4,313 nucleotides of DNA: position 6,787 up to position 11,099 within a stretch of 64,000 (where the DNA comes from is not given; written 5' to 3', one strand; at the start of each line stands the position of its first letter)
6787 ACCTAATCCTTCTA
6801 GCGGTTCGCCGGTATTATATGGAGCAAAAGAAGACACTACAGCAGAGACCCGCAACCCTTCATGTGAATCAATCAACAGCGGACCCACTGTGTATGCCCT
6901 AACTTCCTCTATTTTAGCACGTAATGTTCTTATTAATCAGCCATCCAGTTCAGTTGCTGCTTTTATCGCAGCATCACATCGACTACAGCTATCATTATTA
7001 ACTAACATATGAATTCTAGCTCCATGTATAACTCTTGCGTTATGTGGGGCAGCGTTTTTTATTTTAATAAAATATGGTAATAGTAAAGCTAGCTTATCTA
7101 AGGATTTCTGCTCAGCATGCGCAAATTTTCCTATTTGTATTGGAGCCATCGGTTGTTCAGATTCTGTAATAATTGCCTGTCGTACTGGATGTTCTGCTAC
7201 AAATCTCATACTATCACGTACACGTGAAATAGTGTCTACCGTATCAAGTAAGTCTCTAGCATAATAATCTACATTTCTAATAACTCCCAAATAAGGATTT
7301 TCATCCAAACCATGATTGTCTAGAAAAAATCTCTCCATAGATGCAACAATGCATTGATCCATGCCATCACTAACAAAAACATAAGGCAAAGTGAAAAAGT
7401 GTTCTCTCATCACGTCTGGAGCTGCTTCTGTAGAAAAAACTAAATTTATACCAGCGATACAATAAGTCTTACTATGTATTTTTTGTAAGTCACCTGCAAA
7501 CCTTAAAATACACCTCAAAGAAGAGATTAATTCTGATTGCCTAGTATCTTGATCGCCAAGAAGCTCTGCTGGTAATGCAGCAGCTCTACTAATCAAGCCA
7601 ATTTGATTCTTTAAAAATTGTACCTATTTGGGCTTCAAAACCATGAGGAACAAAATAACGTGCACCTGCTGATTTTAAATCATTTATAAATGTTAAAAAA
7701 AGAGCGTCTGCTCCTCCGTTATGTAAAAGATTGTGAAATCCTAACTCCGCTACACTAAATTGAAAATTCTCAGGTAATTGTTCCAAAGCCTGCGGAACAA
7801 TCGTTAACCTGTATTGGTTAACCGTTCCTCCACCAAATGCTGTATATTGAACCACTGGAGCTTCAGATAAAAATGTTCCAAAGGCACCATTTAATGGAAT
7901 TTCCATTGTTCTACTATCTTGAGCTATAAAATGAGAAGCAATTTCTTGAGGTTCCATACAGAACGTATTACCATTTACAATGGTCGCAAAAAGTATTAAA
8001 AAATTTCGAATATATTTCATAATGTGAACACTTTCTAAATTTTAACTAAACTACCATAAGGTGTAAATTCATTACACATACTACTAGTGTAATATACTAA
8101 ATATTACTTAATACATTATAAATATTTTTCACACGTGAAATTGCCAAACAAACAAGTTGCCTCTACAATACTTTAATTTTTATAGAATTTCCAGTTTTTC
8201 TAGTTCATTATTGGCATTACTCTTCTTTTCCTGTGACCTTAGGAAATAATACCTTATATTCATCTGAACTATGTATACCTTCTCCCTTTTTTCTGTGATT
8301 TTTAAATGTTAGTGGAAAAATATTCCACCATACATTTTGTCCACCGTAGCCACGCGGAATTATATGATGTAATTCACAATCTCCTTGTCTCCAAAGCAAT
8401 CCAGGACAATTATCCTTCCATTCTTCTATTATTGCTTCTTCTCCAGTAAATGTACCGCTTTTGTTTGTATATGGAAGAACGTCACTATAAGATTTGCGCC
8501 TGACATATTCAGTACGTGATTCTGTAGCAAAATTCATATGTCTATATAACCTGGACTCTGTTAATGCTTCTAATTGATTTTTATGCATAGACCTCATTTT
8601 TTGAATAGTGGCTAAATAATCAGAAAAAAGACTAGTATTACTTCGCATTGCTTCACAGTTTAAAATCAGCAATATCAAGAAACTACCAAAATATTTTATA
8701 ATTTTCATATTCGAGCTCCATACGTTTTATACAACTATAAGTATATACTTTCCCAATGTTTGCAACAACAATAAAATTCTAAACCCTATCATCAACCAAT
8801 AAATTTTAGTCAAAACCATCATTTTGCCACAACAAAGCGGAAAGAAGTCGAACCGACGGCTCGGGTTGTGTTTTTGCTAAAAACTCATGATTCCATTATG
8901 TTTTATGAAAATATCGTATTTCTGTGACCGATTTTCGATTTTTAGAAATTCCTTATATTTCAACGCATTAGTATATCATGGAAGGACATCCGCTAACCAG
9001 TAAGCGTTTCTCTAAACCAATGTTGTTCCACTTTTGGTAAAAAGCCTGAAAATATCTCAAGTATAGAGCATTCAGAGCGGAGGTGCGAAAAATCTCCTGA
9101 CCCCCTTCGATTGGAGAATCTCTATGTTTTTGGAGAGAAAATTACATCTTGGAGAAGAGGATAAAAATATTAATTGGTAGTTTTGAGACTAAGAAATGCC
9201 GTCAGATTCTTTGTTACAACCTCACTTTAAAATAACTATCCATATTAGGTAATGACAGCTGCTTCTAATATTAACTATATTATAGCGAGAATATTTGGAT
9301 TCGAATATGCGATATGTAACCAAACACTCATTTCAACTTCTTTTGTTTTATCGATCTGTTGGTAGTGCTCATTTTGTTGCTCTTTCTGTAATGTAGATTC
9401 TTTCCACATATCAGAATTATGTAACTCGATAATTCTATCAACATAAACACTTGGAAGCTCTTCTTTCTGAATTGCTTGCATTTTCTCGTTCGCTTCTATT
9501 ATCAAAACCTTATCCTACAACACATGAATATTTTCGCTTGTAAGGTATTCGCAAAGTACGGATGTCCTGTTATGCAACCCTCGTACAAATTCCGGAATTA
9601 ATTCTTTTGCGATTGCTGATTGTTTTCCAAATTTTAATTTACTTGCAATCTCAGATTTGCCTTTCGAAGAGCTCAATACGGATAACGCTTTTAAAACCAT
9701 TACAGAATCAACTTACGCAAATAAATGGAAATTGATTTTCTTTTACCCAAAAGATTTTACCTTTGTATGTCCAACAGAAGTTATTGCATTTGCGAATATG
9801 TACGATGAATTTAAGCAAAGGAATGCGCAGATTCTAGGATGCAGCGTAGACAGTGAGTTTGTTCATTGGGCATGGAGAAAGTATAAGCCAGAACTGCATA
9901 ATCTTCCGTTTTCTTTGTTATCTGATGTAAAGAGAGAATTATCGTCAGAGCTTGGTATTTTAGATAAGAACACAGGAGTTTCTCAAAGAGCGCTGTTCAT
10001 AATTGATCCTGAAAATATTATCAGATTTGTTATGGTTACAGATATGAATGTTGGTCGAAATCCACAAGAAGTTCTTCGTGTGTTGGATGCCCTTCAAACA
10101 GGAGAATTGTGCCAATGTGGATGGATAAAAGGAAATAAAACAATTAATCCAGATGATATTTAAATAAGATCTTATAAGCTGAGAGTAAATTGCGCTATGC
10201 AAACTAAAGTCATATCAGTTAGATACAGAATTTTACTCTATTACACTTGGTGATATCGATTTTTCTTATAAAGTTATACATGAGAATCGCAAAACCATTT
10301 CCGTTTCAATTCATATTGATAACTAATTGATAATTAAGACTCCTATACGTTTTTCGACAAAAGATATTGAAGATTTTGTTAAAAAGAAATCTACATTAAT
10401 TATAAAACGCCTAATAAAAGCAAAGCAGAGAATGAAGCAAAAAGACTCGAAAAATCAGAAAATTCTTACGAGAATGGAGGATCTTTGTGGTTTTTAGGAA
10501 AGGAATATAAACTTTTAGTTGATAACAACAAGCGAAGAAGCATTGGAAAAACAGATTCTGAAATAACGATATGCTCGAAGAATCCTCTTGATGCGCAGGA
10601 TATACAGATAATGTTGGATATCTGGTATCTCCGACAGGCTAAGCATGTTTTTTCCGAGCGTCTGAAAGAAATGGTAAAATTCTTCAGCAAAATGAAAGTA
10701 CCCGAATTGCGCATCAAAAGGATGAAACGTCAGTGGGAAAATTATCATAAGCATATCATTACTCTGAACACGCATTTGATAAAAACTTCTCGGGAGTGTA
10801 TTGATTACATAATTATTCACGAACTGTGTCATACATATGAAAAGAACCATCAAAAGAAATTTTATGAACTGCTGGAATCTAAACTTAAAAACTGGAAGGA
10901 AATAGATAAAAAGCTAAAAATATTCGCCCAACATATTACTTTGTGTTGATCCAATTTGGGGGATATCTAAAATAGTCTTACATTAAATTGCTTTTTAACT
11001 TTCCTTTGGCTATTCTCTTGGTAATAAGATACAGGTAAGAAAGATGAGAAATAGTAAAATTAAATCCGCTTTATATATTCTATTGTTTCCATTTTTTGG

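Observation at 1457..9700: Decaying integrative island dense in Sec-leader effector/toxin-like genes between tolC and prx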

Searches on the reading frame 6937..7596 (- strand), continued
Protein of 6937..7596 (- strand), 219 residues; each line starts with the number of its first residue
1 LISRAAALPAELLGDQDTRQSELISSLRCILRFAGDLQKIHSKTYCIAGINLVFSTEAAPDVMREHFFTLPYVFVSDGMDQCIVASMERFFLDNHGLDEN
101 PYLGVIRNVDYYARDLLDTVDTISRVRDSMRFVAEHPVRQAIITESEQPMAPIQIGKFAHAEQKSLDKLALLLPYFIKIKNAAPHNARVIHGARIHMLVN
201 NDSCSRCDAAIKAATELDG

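Call 116: search_protein_families(library=pfam, max_evalue=0.01, proteins=[L020:3561-3929:-, L020:3934-5280:-, L020:5690-5887:-, L020:8606-9139:-, L020:9117-9845:-, L020:11038-11535:-, L020:3146-3370:-, L020:2177-2710:+])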
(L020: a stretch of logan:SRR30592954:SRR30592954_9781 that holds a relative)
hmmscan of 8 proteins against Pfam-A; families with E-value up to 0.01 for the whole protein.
L020:3561-3929:- (122 aa): 1 family
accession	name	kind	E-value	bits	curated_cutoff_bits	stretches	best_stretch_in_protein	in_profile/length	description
PF09787.14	Golgin_A5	-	0.0071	16.4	31.7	1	46-104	167-225/305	Golgin subfamily A member 5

L020:3934-5280:- (448 aa): 4 families
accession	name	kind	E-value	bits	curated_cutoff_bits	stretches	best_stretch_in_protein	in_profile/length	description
PF00239.26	Resolvase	-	6.8e-36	124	23.3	1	23-173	2-143/145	Resolvase, N terminal domain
PF07508.19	Recombinase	-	2.2e-15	57.2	21.1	1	196-292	2-102/102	Recombinase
PF13408.12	Zn_ribbon_recom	-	9.8e-14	51.9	25.3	1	306-366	1-57/58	Recombinase zinc beta ribbon domain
PF21499.3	DYN1_lid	-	0.0051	17.5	27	1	94-175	19-101/136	DYN1, AAA+ ATPase lid domain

L020:5690-5887:- (65 aa): 0 families

L020:8606-9139:- (177 aa): 0 families

L020:9117-9845:- (242 aa): 0 families

L020:11038-11535:- (165 aa): 0 families

L020:3146-3370:- (74 aa): 1 family
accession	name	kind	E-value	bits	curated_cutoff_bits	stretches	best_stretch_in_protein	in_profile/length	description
PF24726.1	DUF7678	-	2.2e-26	92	27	1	1-73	1-71/72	Domain of unknown function (DUF7678)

L020:2177-2710:+ (177 aa): 0 families

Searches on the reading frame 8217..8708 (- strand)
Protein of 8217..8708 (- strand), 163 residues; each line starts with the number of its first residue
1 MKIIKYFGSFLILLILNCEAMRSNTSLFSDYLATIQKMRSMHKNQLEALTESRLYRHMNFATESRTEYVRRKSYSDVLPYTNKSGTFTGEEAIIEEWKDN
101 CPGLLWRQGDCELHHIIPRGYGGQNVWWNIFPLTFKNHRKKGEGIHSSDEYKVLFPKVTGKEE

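Call 3: search_protein_families(library=pfam, max_evalue=0.1, proteins=[window:8217-8708:-])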
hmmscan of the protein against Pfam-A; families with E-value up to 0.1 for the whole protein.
window:8217-8708:- (163 aa): 1 family
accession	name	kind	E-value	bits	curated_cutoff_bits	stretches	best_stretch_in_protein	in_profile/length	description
PF01844.29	HNH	-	0.0045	17.5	21.4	1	110-142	13-45/47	HNH endonuclease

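Call 4: search_protein_families(library=ncbifam, max_evalue=0.1, proteins=[window:8217-8708:-])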
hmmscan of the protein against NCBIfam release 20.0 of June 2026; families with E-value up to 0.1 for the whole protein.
window:8217-8708:- (163 aa): 1 family
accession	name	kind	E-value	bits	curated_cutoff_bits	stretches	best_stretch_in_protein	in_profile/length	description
NF040563.1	guided_IscB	equivalog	0.011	14.9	175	1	90-144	184-238/314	RNA-guided endonuclease IscB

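Call 39: search_solved_structures(query=window:8220-8708:-, max_evalue=10, show_alignments=3)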
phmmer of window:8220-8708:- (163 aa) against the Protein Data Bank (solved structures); distinct sequences matched with E-value up to 10: 2.
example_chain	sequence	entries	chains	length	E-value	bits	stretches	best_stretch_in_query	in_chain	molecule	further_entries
8cm0_A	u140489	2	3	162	3e-05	27.5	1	91-142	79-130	Rhs-family protein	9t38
8r7n_F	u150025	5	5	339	0.76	13.1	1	21-78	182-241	U11/U12 small nuclear ribonucleoprotein 48 kDa protein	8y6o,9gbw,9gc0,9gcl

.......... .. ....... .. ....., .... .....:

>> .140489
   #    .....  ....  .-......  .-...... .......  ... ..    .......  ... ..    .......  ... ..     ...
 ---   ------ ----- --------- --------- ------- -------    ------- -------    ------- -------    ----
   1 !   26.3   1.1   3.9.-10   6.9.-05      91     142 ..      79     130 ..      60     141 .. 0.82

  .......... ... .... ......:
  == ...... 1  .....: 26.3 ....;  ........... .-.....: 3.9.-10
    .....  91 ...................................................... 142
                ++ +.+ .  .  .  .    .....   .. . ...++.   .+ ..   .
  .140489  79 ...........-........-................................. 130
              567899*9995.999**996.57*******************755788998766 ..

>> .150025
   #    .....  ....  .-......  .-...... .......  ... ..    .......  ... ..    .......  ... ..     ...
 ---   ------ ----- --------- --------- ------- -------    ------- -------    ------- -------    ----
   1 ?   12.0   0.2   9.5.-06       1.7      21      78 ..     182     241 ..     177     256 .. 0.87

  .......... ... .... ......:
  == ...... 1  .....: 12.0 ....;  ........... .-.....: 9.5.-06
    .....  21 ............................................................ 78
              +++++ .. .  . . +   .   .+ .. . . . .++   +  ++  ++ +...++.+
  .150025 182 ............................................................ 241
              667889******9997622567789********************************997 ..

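Call 43: search_protein_families(library=pfam, max_evalue=10, proteins=[window:8220-8708:-])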
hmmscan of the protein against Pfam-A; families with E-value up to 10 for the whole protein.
window:8220-8708:- (163 aa): 2 families
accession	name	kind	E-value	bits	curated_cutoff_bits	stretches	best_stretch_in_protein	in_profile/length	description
PF01844.29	HNH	-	0.0045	17.5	21.4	1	110-142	13-45/47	HNH endonuclease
PF14279.12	HNH_5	-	0.2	12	27.5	1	112-130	14-32/56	HNH endonuclease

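Call 97: search_dna_similar(query=window:8220-8708:-, collection=plasmids, mode=protein, max_evalue=0.001, max_rows=15)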
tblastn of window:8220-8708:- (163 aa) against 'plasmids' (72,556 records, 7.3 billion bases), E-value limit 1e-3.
Records with a match: 1; places in all: 1; records where one place covers at least 80% of the query: 0.
Best place of each record, by identity: <60% 1.
By first word of the organism name: Candidatus 1.
By predicted mobility (MOB-suite, as given by PLSDB): non-mobilizable 1.
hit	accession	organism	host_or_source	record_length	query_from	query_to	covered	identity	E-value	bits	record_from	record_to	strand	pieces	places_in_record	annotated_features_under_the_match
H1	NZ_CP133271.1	Candidatus Bealeia paramacronuclearis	-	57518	34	147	70%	27.6%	1e-5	51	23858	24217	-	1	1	HNH endonuclease signature motif containing protein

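Call 99: get_annotated_region(hit=H1, flank=4000)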
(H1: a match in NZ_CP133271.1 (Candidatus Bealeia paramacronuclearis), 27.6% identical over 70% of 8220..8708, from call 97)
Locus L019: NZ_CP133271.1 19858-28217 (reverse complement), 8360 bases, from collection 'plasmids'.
description: Candidatus Bealeia paramacronuclearis strain US_Bl 15I1 plasmid pBealeia1, complete sequence
organism: Candidatus Bealeia paramacronuclearis (NCBI taxid 1921001)
taxonomy: Bacteria; Pseudomonadota; Alphaproteobacteria; Holosporales; Holosporaceae; Candidatus Bealeia; Candidatus Bealeia paramacronuclearis
host: -; source: -; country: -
typing (MOB-suite, as given by PLSDB): non-mobilizable
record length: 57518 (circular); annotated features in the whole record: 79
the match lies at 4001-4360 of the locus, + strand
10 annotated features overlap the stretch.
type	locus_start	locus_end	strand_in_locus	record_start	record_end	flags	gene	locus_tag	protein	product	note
CDS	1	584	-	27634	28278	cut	-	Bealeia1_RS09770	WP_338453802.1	hypothetical protein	-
CDS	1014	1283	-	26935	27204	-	-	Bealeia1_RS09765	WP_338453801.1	hypothetical protein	-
CDS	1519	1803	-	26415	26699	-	-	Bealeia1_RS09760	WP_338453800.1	hypothetical protein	-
CDS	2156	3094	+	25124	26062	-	-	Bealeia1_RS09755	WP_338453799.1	hypothetical protein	-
CDS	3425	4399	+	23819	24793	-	-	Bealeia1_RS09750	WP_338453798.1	HNH endonuclease signature motif containing protein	-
CDS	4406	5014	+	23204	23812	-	-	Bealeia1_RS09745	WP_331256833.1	SMI1/KNR4 family protein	GO:0042546 - cell wall biogenesis [Evidence IEA]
CDS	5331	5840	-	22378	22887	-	-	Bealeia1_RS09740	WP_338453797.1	hypothetical protein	-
CDS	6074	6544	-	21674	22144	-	-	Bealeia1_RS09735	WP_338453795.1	hypothetical protein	-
CDS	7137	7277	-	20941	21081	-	-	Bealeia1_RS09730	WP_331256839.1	hypothetical protein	-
CDS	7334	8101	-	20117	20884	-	-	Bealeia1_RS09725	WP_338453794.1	DNA adenine methylase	GO:0032775 - DNA methylation on adenine [Evidence IEA]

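Call 101: search_protein_families(library=phrogs, max_evalue=0.001, proteins=[window:8220-8708:-])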
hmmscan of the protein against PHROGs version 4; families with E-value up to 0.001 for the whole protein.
window:8220-8708:- (163 aa): 1 family
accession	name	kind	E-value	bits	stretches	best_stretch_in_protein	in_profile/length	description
phrog_655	-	DNA, RNA and nucleotide metabolism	0.00019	22.5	1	108-138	46-76/343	homing endonuclease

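Call 102: search_protein_families(library=padloc, max_evalue=0.001, proteins=[window:8220-8708:-])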
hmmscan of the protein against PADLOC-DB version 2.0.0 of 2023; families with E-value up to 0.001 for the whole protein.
window:8220-8708:- (163 aa): 0 families

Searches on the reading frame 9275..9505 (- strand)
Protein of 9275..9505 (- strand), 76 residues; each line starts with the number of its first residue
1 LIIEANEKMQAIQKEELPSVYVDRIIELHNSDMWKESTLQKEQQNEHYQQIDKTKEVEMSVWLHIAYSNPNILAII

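Call 3: search_protein_families(library=pfam, max_evalue=0.1, proteins=[window:9275-9505:-])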
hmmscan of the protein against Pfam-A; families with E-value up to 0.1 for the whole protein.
window:9275-9505:- (76 aa): 0 families

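Call 4: search_protein_families(library=ncbifam, max_evalue=0.1, proteins=[window:9275-9505:-])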
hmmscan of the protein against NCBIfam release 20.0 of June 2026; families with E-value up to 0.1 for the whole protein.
window:9275-9505:- (76 aa): 1 family
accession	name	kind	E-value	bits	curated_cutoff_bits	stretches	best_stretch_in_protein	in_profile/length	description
NF010533.0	PRK13922.9-5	equivalog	0.09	11.8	384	0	27-53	95-121/345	rod shape-determining protein MreC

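Call 101: search_protein_families(library=phrogs, max_evalue=0.001, proteins=[window:9278-9505:-])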
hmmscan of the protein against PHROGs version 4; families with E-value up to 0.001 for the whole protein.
window:9278-9505:- (76 aa): 0 families

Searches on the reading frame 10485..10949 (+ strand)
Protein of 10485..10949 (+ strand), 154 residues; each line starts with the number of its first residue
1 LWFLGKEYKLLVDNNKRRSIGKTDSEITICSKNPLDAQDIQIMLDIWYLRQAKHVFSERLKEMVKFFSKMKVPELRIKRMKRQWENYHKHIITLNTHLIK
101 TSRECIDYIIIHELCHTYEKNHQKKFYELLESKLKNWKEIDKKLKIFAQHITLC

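Call 49: search_protein_families(library=ncbifam, max_evalue=0.00001, proteins=[window:10485-10949:+])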
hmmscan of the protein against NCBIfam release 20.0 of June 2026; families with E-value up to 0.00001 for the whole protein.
window:10485-10949:+ (154 aa): 0 families

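Call 75: list_cluster_members(proteins=[window:10485-10946:+, window:11044-11433:+, window:11520-12446:+, window:13112-14014:+, window:14336-15136:-, window:15145-16482:-, window:16602-17660:+])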
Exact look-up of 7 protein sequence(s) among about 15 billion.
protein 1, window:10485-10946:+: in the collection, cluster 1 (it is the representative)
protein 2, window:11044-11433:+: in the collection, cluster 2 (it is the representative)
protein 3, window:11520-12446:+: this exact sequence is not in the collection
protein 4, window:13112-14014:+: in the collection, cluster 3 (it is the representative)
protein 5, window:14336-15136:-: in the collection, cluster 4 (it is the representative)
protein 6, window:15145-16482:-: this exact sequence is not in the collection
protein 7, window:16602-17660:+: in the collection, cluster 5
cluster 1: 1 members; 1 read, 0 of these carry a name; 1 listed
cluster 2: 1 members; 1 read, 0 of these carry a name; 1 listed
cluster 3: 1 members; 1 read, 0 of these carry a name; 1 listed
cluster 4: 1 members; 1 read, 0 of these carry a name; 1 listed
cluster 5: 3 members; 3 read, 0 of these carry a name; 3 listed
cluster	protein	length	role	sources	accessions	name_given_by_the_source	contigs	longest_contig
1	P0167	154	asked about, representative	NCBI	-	-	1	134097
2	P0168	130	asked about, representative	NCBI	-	-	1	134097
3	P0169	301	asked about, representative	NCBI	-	-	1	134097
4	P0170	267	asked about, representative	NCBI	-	-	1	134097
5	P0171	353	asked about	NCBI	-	-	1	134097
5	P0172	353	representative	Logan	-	-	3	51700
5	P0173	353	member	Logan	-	-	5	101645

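Call 78: find_encoding_contigs(protein=P0173, flank=10000, max_places=5)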
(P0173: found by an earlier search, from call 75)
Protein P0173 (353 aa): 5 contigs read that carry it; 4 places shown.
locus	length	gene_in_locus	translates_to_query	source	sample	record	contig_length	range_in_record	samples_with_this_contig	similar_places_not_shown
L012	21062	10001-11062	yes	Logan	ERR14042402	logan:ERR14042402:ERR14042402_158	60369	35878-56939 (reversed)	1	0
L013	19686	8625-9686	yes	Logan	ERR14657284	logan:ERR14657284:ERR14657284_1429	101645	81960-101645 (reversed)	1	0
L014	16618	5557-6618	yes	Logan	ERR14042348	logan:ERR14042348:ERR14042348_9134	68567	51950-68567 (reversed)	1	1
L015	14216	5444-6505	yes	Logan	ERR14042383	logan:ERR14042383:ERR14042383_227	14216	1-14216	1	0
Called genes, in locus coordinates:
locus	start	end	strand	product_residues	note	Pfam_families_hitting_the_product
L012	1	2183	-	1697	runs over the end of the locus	PF25852:DUF6242_C (weak)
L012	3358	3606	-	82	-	-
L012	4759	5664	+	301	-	PF01545:Cation_efflux, PF16916:ZT_dimer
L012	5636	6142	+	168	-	PF25881:HH_YBHG (weak)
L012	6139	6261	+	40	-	-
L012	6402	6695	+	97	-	PF13304:AAA_21 (weak)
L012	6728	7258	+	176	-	PF12698:ABC2_membrane_3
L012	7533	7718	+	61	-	-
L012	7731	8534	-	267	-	PF00398:RrnaAD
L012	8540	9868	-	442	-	PF13624:SurA_N_3, PF09312:SurA_N, PF13616:Rotamase_3, PF00639:Rotamase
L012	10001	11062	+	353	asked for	PF03739:LptF_LptG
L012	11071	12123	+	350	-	PF03739:LptF_LptG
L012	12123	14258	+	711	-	PF04453:LptD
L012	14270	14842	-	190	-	-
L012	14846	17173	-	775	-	PF05954:Phage_GPD, PF04717:Phage_base_V, PF20093:DUF6484 (weak), PF22178:Gp5_trimer_C (weak)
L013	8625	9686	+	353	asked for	PF03739:LptF_LptG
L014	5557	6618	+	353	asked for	PF03739:LptF_LptG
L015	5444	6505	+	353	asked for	PF03739:LptF_LptG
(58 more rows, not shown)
